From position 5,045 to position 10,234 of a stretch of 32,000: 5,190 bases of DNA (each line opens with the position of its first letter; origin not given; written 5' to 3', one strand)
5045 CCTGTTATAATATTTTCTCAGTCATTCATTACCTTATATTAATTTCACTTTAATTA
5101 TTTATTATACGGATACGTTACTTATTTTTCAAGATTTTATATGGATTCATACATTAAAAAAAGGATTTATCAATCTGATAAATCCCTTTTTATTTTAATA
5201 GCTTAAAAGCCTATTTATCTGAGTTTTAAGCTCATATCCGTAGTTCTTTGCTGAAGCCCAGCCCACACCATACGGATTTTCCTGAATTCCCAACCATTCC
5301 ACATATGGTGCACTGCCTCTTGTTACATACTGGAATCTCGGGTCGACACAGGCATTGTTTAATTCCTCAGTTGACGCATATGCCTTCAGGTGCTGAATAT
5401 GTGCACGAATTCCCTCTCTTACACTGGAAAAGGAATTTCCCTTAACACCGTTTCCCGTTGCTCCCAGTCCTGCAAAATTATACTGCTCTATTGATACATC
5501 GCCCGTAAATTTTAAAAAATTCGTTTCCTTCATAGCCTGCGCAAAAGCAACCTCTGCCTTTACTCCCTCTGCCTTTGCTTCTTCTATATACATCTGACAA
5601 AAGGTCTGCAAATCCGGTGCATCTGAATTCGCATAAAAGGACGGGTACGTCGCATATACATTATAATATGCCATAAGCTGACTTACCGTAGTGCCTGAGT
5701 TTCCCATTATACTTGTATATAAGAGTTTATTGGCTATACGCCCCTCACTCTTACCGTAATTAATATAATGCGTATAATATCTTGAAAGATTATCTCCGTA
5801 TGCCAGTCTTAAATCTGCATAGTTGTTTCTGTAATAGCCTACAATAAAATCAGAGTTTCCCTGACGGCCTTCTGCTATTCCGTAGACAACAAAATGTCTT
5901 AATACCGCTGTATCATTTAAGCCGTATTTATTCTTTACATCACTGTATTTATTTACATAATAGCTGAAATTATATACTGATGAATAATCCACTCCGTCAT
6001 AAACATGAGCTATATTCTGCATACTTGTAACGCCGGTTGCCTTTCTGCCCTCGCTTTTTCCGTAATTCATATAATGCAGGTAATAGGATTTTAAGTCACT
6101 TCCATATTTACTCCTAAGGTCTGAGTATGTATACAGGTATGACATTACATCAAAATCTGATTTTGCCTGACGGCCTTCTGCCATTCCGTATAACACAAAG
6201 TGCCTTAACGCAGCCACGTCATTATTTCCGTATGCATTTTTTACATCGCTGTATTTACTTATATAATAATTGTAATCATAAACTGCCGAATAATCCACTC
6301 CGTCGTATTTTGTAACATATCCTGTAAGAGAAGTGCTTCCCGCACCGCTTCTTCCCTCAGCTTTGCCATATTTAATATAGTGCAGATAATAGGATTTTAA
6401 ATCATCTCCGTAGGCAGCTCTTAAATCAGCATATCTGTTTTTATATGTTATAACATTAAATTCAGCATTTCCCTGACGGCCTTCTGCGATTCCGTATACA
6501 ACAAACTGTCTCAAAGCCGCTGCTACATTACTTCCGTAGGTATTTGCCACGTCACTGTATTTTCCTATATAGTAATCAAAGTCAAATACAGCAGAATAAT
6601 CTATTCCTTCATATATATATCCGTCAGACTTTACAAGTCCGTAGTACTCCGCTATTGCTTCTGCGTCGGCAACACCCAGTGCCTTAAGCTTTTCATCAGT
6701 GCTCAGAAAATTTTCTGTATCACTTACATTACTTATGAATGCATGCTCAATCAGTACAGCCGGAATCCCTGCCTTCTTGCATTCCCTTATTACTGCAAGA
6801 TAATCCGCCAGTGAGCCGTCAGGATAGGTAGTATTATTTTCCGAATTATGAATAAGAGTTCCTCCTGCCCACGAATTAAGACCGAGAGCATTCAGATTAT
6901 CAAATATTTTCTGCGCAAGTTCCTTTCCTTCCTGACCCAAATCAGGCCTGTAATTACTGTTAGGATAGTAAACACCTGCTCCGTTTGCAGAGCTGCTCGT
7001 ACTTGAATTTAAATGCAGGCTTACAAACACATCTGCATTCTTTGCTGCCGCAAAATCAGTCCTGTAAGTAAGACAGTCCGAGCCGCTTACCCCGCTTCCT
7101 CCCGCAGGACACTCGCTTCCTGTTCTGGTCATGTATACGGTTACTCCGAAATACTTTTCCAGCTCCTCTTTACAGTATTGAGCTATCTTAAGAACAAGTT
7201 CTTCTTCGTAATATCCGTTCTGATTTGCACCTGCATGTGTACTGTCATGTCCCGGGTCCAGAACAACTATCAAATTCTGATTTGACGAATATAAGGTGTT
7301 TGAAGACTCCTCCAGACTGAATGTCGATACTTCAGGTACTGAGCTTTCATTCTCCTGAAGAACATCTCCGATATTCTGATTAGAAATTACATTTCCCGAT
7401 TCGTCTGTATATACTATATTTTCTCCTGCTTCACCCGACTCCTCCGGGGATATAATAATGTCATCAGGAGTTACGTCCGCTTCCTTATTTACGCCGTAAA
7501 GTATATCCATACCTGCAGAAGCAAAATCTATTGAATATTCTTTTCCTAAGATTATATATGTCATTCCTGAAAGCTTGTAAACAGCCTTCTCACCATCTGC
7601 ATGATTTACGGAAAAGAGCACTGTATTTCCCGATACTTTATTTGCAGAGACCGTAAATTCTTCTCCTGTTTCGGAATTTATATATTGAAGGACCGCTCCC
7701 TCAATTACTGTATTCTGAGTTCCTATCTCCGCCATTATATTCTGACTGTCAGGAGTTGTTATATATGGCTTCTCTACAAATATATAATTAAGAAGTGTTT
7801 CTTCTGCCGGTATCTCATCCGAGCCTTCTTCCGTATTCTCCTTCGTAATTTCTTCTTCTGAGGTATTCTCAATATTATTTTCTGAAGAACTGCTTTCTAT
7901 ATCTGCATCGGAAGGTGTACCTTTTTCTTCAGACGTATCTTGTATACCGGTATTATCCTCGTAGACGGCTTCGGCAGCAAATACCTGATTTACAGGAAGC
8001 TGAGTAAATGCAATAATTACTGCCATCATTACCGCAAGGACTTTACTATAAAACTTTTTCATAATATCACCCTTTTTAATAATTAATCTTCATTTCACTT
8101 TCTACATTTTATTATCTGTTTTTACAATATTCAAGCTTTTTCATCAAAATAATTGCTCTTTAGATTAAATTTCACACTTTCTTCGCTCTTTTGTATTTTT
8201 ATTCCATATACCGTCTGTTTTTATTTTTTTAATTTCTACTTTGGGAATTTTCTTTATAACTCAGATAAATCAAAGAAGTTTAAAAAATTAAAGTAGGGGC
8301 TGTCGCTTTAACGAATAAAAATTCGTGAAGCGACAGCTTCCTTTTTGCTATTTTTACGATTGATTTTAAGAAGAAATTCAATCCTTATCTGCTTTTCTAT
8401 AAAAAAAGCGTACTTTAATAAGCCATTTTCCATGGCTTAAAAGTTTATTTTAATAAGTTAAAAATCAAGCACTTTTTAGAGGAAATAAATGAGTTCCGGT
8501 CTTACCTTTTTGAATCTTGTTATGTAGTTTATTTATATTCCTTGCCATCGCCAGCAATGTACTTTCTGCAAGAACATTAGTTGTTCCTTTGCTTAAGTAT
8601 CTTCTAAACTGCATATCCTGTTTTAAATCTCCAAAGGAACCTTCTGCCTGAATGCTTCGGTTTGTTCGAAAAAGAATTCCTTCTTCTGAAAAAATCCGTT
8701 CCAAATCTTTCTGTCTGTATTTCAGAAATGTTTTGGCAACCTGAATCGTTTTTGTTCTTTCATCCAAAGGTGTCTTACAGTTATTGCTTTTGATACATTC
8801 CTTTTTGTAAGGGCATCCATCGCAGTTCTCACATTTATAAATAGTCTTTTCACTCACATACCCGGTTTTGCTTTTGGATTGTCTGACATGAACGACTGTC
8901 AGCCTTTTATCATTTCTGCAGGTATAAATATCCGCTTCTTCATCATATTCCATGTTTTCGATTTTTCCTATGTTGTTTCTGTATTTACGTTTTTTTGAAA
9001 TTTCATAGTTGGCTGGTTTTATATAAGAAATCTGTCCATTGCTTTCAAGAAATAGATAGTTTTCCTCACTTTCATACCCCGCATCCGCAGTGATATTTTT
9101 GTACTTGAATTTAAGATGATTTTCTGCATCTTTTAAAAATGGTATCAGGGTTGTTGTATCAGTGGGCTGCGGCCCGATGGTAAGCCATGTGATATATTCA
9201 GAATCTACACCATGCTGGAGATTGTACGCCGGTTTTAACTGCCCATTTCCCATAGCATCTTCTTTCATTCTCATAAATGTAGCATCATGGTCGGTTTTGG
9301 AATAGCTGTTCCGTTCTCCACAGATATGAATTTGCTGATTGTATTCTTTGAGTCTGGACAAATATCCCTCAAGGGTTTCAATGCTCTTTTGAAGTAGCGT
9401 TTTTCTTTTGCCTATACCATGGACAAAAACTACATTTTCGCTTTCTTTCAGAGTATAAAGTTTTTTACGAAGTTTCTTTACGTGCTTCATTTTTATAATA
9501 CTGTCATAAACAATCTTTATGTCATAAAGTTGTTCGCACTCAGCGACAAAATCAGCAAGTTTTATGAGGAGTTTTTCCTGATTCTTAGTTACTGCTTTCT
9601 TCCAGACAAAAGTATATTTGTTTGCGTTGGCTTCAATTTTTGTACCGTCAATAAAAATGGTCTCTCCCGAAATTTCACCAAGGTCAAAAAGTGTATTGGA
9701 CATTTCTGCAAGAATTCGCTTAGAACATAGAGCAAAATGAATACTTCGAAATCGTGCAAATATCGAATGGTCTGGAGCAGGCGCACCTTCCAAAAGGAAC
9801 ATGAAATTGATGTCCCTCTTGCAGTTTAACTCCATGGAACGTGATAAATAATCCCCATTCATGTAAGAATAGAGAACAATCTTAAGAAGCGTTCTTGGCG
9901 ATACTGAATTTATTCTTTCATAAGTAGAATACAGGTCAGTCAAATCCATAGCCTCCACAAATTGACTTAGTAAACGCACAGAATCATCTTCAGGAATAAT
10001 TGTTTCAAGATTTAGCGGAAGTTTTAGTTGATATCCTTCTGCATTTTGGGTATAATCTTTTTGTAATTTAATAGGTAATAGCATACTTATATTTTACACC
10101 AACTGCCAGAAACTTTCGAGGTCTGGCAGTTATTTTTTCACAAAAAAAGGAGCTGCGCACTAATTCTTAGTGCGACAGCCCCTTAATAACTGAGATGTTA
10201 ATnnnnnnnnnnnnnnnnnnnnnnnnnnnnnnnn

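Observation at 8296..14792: IS1182-family element with a third, exact 42-bp end copy bracketing the defence cassette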

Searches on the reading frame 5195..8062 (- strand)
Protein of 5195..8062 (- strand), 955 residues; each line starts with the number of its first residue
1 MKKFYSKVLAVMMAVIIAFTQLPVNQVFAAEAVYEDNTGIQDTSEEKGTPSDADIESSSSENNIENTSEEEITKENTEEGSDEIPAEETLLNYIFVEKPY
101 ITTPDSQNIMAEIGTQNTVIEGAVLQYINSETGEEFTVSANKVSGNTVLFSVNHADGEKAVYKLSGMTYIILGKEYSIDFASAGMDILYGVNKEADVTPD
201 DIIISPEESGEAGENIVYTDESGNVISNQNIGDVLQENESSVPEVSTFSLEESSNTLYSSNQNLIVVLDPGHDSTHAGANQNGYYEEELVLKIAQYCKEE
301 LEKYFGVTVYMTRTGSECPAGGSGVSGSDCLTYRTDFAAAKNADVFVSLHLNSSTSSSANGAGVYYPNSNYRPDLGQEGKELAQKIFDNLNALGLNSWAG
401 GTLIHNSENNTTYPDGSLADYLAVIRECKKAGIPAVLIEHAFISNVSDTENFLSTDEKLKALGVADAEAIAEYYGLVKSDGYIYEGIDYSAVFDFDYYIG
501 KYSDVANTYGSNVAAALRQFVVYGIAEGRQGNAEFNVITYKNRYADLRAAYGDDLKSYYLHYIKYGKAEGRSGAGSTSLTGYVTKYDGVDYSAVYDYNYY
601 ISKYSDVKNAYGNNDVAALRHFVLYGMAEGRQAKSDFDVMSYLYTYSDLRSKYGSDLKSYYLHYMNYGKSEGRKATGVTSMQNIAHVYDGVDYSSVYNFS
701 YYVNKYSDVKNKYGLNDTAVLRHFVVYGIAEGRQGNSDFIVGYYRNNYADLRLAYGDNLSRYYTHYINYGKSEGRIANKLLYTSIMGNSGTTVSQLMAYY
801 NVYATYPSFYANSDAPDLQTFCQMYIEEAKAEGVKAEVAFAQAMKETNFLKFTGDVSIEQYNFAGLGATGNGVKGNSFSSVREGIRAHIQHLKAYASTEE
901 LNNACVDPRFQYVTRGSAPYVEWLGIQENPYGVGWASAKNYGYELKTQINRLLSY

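Call 7: search_protein_families(library=pfam, proteins=[window:5195-8062:-])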
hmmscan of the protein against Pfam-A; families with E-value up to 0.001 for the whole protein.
window:5195-8062:- (955 aa): 2 families
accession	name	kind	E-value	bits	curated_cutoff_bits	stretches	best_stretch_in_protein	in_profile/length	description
PF01520.23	Amidase_3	-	5.2e-31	108.5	27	1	266-471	1-173/174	N-acetylmuramoyl-L-alanine amidase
PF01832.25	Glucosaminidase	-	2.8e-13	51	30.2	1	823-952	2-121/123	Mannosyl-glycoprotein endo-beta-N-acetylglucosaminidase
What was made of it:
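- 5195..8062 (-): Host amidase/glucosaminidase gene (flank, not part of the element). Pfam Amidase_3 and Glucosaminidase (call 7).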

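Call 8: search_protein_families(library=ncbifam, proteins=[window:5195-8062:-])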
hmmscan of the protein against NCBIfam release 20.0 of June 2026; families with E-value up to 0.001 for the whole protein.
window:5195-8062:- (955 aa): 6 families
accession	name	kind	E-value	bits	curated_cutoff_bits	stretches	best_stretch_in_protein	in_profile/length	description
NF050040.1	horm_taper_TftA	equivalog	1.3e-45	156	500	1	784-952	289-443/450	hormogonium tapered terminus morphoprotein TftA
TIGR02883.1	spore_cwlD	equivalog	5.2e-21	75.6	221.55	1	265-471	2-187/189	N-acetylmuramoyl-L-alanine amidase CwlD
NF007652.1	PRK10319.1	equivalog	1.2e-14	54.3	400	1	250-365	44-150/291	N-acetylmuramoyl-L-alanine amidase AmiA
NF038267.1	amidase_AmiC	exception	4.9e-11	41.9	700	1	260-365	183-279/407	N-acetylmuramoyl-L-alanine amidase AmiC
NF007751.0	PRK10431.1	equivalog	1.2e-06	27.4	532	1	255-366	183-285/445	N-acetylmuramoyl-L-alanine amidase AmiB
NF038140.1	amidase_Rv3717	exception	1.7e-05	24.4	335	1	278-397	59-168/233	Rv3717 family N-acetylmuramoyl-L-alanine amidase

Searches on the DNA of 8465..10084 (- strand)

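Call 75: search_dna_similar(query=L115:1154-1200:+, collection=plasmids, mode=distant, max_rows=40, max_evalue=0.001)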
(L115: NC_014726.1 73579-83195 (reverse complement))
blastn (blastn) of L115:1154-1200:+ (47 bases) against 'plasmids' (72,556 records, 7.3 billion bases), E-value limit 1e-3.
Records with a match: 13; places in all: 15; records where one place covers at least 80% of the query: 12.
Best place of each record, by identity: >=99% 2; 90-95% 11.
By first word of the organism name: Enterococcus 12; Clostridium 1.
By predicted mobility (MOB-suite, as given by PLSDB): mobilizable 6; non-mobilizable 5; conjugative 2.
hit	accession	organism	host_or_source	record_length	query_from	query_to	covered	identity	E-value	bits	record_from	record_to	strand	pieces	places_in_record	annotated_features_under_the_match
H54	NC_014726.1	Enterococcus faecalis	-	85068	1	47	100%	100.0%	2e-15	86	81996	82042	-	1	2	none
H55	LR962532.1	Enterococcus faecalis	-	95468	1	47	100%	100.0%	2e-15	86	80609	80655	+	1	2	none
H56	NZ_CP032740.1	Enterococcus casseliflavus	Homo sapiens,bile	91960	1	39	83%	94.9%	2e-8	63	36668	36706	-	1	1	none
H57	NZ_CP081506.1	Enterococcus faecalis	mixed culture,swine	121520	1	39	83%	94.9%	2e-8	63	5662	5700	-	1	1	none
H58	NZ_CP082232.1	Enterococcus faecalis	mixed culture,swine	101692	1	39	83%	94.9%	2e-8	63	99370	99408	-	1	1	none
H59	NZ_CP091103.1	Enterococcus faecium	pig,pure culture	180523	1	39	83%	94.9%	2e-8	63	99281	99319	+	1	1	none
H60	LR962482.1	Enterococcus faecalis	-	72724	1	39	83%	94.9%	2e-8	63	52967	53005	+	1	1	none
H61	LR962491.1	Enterococcus faecalis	-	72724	1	39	83%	94.9%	2e-8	63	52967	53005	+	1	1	none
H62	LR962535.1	Enterococcus faecalis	-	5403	1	39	83%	94.9%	2e-8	63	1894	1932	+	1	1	none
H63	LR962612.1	Enterococcus faecalis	-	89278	1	39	83%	94.9%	2e-8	63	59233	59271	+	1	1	none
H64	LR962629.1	Enterococcus faecalis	-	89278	1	39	83%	94.9%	2e-8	63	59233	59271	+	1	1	none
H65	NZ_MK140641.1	Enterococcus faecalis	-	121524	1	39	83%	94.9%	2e-8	63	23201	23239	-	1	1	none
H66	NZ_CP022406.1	Clostridium sporogenes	-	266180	1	33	70%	94.1%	1e-4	50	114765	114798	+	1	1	none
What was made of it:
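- Tried and rejected: There is no excess of hairpins over IS copies in plasmids (call 75).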
